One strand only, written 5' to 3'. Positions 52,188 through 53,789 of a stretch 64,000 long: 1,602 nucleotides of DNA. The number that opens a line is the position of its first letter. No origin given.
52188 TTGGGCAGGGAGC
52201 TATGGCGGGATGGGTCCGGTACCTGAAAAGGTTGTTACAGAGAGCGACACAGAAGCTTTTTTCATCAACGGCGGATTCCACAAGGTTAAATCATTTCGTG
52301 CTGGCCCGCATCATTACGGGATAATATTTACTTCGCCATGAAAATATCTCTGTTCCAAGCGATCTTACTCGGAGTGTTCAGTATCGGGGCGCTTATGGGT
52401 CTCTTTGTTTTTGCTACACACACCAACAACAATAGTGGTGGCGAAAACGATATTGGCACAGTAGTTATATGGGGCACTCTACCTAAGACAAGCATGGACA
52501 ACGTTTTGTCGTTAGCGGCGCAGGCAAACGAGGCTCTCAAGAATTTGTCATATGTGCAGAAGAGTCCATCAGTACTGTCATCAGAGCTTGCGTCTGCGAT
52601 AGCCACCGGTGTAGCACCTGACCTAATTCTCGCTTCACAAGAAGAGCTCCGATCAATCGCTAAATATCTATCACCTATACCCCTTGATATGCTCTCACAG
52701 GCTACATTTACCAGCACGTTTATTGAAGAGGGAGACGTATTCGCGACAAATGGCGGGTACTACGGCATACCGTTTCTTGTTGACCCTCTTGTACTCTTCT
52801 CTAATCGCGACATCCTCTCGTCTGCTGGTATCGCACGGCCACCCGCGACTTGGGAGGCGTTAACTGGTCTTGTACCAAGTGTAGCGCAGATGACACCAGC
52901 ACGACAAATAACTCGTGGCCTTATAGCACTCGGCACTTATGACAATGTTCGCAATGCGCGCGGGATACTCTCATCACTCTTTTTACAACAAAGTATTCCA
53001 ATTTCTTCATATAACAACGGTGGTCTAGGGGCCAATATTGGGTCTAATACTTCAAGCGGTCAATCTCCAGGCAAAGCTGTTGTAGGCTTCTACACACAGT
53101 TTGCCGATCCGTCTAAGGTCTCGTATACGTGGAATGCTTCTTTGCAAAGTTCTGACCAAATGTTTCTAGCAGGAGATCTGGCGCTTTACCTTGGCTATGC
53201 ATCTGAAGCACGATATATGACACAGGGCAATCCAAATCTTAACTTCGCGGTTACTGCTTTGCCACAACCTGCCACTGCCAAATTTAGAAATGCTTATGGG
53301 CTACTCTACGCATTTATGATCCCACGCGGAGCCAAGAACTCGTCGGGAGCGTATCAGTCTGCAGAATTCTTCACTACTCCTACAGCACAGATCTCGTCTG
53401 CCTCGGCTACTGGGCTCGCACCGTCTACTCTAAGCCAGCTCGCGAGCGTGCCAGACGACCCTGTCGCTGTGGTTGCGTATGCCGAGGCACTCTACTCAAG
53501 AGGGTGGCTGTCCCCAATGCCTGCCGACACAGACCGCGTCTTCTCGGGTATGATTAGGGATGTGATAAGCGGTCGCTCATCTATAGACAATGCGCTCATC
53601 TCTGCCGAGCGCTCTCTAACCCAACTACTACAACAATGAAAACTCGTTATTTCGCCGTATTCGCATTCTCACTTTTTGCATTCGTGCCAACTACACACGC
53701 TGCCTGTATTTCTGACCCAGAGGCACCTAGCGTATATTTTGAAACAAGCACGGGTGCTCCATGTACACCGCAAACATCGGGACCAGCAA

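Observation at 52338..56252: Operon of a solute-binding-like protein followed by six diversified pilin-like 2-TM paralogs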

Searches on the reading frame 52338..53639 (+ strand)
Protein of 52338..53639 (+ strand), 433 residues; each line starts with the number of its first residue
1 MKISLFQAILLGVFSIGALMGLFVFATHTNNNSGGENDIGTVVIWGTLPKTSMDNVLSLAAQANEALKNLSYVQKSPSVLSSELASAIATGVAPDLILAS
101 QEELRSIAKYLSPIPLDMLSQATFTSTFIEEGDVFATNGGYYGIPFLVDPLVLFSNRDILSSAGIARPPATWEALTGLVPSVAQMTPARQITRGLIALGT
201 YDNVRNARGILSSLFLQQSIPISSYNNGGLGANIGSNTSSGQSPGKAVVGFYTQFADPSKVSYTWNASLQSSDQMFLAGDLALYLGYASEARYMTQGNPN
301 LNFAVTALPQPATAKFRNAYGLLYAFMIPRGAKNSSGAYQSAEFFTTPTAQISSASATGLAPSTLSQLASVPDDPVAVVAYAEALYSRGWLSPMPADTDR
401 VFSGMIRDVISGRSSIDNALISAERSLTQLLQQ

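Call 3: search_protein_families(library=pfam, proteins=[window:52338-53639:+], max_evalue=1)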
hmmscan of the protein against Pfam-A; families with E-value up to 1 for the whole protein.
window:52338-53639:+ (433 aa): 2 families
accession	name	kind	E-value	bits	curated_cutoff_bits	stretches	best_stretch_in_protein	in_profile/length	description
PF13416.11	SBP_bac_8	-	1.4e-20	74.7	27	1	75-368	19-266/279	Bacterial extracellular solute-binding protein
PF01547.30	SBP_bac_1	-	1.1e-15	58.9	26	1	71-351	27-306/307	Bacterial extracellular solute-binding protein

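Call 4: search_protein_families(library=ncbifam, proteins=[window:52338-53639:+], max_evalue=1)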
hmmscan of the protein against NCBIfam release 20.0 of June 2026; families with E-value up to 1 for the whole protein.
window:52338-53639:+ (433 aa): 3 families
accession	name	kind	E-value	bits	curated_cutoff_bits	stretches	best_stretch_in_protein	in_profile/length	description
NF007011.0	PRK09474.1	equivalog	0.0032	16.4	291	1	40-178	31-161/396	maltose/maltodextrin ABC transporter substrate-binding protein MalE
NF041888.1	ABC_SBP_YdcS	equivalog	0.013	14.3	725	1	77-173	70-162/379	putative ABC transporter substrate-binding protein YdcS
TIGR03850.1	bind_CPR_0540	equivalog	0.077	11.6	299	0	300-347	300-347/437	carbohydrate ABC transporter substrate-binding protein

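Call 11: find_encoding_contigs(protein=window:52338-53639:+, flank=10000, max_places=6)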
Protein window:52338-53639:+ (433 aa): 7 contigs read that carry it; 3 places shown.
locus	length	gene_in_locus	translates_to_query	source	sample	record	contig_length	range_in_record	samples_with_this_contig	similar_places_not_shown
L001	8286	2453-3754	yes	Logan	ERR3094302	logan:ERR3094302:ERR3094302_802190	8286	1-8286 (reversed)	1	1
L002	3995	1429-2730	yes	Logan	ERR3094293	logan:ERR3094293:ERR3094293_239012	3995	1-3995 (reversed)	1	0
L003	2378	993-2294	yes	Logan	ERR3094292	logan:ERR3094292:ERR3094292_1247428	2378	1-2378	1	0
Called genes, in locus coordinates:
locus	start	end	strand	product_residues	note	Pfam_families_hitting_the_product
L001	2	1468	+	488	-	?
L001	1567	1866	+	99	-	-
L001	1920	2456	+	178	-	PF01135:PCMT (faint), PF13489:Methyltransf_23 (weak), PF01209:Ubie_methyltran, PF13847:Methyltransf_31, PF13649:Methyltransf_25, PF08241:Methyltransf_11, PF08242:Methyltransf_12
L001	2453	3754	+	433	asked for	PF01547:SBP_bac_1, PF13416:SBP_bac_8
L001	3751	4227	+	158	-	PF18895:T4SS_pilin (weak)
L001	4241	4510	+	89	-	PF18895:T4SS_pilin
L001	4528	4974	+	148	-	PF18895:T4SS_pilin (weak)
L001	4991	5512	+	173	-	PF18895:T4SS_pilin (weak)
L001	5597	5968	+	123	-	PF18895:T4SS_pilin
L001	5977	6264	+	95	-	PF18895:T4SS_pilin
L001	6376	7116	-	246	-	-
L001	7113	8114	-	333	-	PF01145:Band_7 (faint)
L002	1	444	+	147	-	?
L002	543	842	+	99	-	-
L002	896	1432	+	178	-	PF01135:PCMT (faint), PF13489:Methyltransf_23 (weak), PF01209:Ubie_methyltran, PF13847:Methyltransf_31, PF13649:Methyltransf_25, PF08241:Methyltransf_11, PF08242:Methyltransf_12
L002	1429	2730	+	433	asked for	PF01547:SBP_bac_1, PF13416:SBP_bac_8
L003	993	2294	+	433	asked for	PF01547:SBP_bac_1, PF13416:SBP_bac_8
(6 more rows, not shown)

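Call 12: find_related_loci(query=window:52338-53636:+, collection=genome_contigs, flank=10000)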
Query window:52338-53636:+ (433 aa) in genome_contigs; peptide patterns used: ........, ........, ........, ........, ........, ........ (x = any residue, [..] = any of these).
103 stretches matched a pattern; 2 encode a relative of the query (tblastn E <= 1e-3); 2 distinct loci.
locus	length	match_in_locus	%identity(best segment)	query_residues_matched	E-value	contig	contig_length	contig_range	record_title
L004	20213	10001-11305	68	1-433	0e+0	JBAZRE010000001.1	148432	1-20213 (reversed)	MAG: Candidatus Paceibacterota bacterium isolate SO_2017_GW1_140 NODE_826_length_148432_cov_1.442177_OW334_2017, whole g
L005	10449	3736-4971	66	1-413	9e-180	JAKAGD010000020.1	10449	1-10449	MAG: bacterium isolate WY2.bin144 NODE_10390_length_10449_cov_1.226506, whole genome shotgun sequence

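Call 27: find_homologous_proteins(query=window:52338-53636:+, max_evalue=0.00001)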
Query window:52338-53636:+ (433 aa): 910 proteins with E <= 0.00001 among 8000 candidates; the best 120 are listed.
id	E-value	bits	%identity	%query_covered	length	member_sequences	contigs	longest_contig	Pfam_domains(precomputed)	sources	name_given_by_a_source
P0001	2.0e-274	928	100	100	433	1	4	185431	PF13416.12,PF01547.31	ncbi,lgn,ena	-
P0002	1.9e-202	691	75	100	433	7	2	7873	PF13416.12,PF01547.31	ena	-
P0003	3.4e-198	677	73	100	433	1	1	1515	PF13416.12,PF01547.31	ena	-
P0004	6.0e-186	637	69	100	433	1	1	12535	PF13416.12,PF01547.31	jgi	-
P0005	2.1e-185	635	69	100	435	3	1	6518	PF13416.12,PF01547.31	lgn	-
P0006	2.8e-185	634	70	100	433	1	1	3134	PF13416.12,PF01547.31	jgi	jgi:maltose-binding protein MalE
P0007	4.1e-185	634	69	100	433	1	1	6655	PF13416.12,PF01547.31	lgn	-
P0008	1.2e-184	632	68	100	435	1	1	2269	PF13416.12,PF01547.31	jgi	jgi:maltose-binding protein MalE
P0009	6.2e-184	630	69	100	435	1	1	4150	PF13416.12,PF01547.31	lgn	-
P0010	1.2e-183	629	68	100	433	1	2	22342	PF13416.12,PF01547.31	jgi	jgi:maltose-binding protein MalE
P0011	5.0e-183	627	68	100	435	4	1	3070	PF13416.12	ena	-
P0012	1.1e-182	626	66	100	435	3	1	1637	PF13416.12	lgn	-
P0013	1.1e-182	626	68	100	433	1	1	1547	PF13416.12,PF01547.31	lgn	-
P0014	1.3e-182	626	69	100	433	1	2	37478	PF01547.31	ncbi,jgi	jgi:maltose-binding protein MalE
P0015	1.5e-182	625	68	100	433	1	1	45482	PF13416.12,PF01547.31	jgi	-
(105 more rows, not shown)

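Call 37: find_related_loci(query=A3, collection=metagenome_contigs, flank=10000)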
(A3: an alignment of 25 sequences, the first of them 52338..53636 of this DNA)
Query A3 (433 aa) in metagenome_contigs; peptide patterns used: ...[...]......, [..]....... (x = any residue, [..] = any of these).
210 stretches matched a pattern; 190 encode a relative of the query (tblastn E <= 1e-3); the best 80 are kept; 80 distinct loci.
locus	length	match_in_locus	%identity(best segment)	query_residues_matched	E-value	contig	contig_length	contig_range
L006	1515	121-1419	73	1-433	0e+0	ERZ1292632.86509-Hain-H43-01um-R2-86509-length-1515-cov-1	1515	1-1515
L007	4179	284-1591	69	1-433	0e+0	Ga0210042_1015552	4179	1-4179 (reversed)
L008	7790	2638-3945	69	1-433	0e+0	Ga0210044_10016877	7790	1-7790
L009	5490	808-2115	69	1-433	0e+0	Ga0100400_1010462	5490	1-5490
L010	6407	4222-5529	69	1-433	0e+0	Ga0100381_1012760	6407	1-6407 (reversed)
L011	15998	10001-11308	69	1-433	0e+0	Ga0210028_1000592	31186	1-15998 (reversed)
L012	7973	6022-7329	69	1-433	0e+0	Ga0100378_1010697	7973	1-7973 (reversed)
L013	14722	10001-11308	69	1-433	0e+0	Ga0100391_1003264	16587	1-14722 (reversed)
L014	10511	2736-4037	67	1-432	0e+0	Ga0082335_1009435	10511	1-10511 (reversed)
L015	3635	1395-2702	69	1-433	0e+0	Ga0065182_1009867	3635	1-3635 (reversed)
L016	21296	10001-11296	69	1-432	0e+0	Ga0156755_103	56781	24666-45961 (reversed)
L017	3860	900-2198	68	1-433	0e+0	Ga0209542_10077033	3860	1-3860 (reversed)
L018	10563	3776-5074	69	1-433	0e+0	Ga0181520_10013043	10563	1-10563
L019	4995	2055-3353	68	1-433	0e+0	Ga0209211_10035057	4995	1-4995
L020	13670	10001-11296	68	1-432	0e+0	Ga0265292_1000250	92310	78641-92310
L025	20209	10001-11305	68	1-433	0e+0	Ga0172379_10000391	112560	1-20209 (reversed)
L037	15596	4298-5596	65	1-433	0e+0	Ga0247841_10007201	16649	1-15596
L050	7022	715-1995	65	1-427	0e+0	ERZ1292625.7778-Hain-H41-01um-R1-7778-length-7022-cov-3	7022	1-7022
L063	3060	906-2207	66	1-433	0e+0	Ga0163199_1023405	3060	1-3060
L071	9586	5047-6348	62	1-432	1e-175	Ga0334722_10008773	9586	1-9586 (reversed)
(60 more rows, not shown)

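Call 43: search_solved_structures(query=A3, max_evalue=0.001)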
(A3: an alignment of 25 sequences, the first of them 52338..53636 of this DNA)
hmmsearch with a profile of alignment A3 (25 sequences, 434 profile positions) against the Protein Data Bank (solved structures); distinct sequences matched with E-value up to 0.001: 15.
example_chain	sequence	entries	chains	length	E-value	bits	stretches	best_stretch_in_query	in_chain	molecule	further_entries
4r9f_A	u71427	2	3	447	3.2e-12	49.4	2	82-180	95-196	MBP1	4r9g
4qrz_A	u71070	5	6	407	3.1e-08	36.2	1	69-178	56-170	ABC-TYPE SUGAR TRANSPORTER | ABC transporter, substrate binding protein (Sugar)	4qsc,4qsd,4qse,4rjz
1elj_A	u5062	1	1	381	8e-08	34.9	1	39-176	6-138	MALTODEXTRIN-BINDING PROTEIN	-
5ci5_A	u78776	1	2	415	2.2e-07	33.4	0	222-350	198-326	Extracellular solute-binding protein family 1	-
8art_A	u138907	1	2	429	4.4e-06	29.1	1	17-176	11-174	Putative secreted maltose-binding protein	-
3jzj_A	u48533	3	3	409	0.00018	23.8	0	39-173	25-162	Acarbose/maltose binding protein GacH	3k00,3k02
6wpm_A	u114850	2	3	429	0.00022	23.6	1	238-426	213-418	Substrate-binding protein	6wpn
3k01_A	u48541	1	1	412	0.00026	23.3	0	39-173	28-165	Acarbose/maltose binding protein GacH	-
7c0r_A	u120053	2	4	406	0.00035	22.9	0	73-175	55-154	Sugar ABC transporter, periplasmic sugar-binding protein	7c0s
2xd2_A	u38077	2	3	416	0.00074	21.8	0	274-424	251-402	MALTOSE/MALTODEXTRIN-BINDING PROTEIN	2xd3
7c16_A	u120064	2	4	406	0.00086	21.6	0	73-175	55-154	Sugar ABC transporter, periplasmic sugar-binding protein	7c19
7c0f_A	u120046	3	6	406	0.00088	21.6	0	73-175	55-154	Sugar ABC transporter, periplasmic sugar-binding protein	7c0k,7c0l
7c0y_A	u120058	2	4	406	0.00088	21.6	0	73-175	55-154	Sugar ABC transporter, periplasmic sugar-binding protein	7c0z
7c0v_A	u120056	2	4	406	0.00088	21.6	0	73-175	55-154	Sugar ABC transporter, periplasmic sugar-binding protein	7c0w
7c0x_A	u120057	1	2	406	0.00089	21.5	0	73-175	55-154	Sugar ABC transporter, periplasmic sugar-binding protein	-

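Call 65: search_protein_families(library=pfam, proteins=[L018:5074-6390:+, L037:6912-8141:+, L025:12428-13612:+, L018:7032-8195:+, L071:7585-8682:+, L050:3265-4191:+, L005:5038-5769:+, L063:2212-2916:+, L016:12457-13239:+], max_evalue=0.1)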
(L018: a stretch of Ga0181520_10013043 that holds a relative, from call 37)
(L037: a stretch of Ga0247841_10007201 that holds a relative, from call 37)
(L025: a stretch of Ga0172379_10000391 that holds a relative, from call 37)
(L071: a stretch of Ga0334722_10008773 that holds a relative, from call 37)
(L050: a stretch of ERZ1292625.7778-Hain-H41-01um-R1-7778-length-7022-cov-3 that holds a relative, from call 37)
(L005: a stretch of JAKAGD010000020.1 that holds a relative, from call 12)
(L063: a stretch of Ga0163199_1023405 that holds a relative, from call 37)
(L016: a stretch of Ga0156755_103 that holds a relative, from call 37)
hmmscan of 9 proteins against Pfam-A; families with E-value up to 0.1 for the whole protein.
L018:5074-6390:+ (438 aa): 1 family
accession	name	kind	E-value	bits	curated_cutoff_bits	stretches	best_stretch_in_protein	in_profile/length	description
PF18895.5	T4SS_pilin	-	3.7e-05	24.2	26.6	1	57-117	8-67/71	Type IV secretion system pilin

L037:6912-8141:+ (409 aa): 3 families
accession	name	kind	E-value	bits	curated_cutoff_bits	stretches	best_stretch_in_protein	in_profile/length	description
PF18895.5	T4SS_pilin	-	2.4e-08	34.4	26.6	1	15-82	3-71/71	Type IV secretion system pilin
PF23416.1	DUF7107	-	4.3e-05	24.2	24.6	3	320-368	2-46/48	Domain of unknown function (DUF7107)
PF04706.18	Dickkopf_N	-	0.027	15.3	25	1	181-200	32-51/51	Dickkopf N-terminal cysteine-rich region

L025:12428-13612:+ (394 aa): 2 families
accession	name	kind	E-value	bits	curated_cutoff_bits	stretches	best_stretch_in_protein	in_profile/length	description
PF18895.5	T4SS_pilin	-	7.4e-08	32.8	26.6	1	9-78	8-71/71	Type IV secretion system pilin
PF03350.21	UPF0114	-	0.06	14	23.1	0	24-51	56-83/117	Uncharacterized protein family, UPF0114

L018:7032-8195:+ (387 aa): 4 families
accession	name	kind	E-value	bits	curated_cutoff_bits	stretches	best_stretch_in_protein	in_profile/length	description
PF18895.5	T4SS_pilin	-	3.6e-09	37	26.6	1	13-80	3-71/71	Type IV secretion system pilin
PF23416.1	DUF7107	-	0.0031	18.2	24.6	2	199-246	1-47/48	Domain of unknown function (DUF7107)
PF01036.24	Bac_rhodopsin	-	0.01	15.8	24.6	1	7-83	112-189/224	Bacteriorhodopsin-like protein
PF03350.21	UPF0114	-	0.049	14.3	23.1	1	21-54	51-84/117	Uncharacterized protein family, UPF0114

L071:7585-8682:+ (365 aa): 2 families
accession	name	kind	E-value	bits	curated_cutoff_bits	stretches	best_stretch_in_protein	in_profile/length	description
PF18895.5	T4SS_pilin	-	2.5e-06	27.9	26.6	1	12-80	2-71/71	Type IV secretion system pilin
PF12010.13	DUF3502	-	0.028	15.3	24.4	1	150-192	13-52/69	Domain of unknown function (DUF3502)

L050:3265-4191:+ (308 aa): 2 families
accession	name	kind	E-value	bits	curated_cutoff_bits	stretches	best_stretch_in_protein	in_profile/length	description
PF18895.5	T4SS_pilin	-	3.5e-07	30.6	26.6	1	41-106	8-71/71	Type IV secretion system pilin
PF11272.13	DUF3072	-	1.6e-05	25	27.5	0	140-155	15-30/56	Protein of unknown function (DUF3072)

L005:5038-5769:+ (243 aa): 3 families
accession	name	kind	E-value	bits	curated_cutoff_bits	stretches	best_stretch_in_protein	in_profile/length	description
PF18895.5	T4SS_pilin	-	6.5e-07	29.8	26.6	1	169-230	7-67/71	Type IV secretion system pilin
PF04956.18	TrbC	-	2.1e-06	28.3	27.9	1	165-233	35-97/98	TrbC/VIRB2 pilin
PF02790.20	COX2_TM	-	0.0036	17.9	22.8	1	161-225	13-79/88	Cytochrome C oxidase subunit II, transmembrane domain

L063:2212-2916:+ (234 aa): 6 families
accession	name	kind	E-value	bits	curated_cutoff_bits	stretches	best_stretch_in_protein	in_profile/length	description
PF18895.5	T4SS_pilin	-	4e-07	30.5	26.6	1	155-215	3-62/71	Type IV secretion system pilin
PF04956.18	TrbC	-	5.9e-06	26.8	27.9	1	153-222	33-96/98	TrbC/VIRB2 pilin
PF01554.23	MatE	-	0.025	14.7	24.9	1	165-225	76-136/161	MatE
PF02790.20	COX2_TM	-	0.029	15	22.8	1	157-215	19-79/88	Cytochrome C oxidase subunit II, transmembrane domain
PF09990.14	DUF2231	-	0.044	14.3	26.4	1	158-217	31-86/139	Predicted membrane protein (DUF2231)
PF05552.17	MS_channel_1st_1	-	0.099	13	22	1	156-180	2-26/50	Mechanosensitive ion channel, conserved TM helix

L016:12457-13239:+ (260 aa): 2 families
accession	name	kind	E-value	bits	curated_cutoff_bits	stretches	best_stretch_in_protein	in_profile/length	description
PF18895.5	T4SS_pilin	-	8.9e-11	42.1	26.6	1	45-110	5-71/71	Type IV secretion system pilin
PF03350.21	UPF0114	-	0.009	16.7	23.1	1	7-85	16-85/117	Uncharacterized protein family, UPF0114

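Call 72: search_protein_families(library=phrogs, proteins=[window:52338-53639:+], max_evalue=0.01)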
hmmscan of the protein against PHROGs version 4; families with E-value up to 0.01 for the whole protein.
window:52338-53639:+ (433 aa): 0 families

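Call 73: search_protein_families(library=padloc, proteins=[window:52338-53639:+], max_evalue=0.01)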
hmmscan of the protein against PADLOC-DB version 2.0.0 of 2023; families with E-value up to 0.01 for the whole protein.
window:52338-53639:+ (433 aa): 0 families
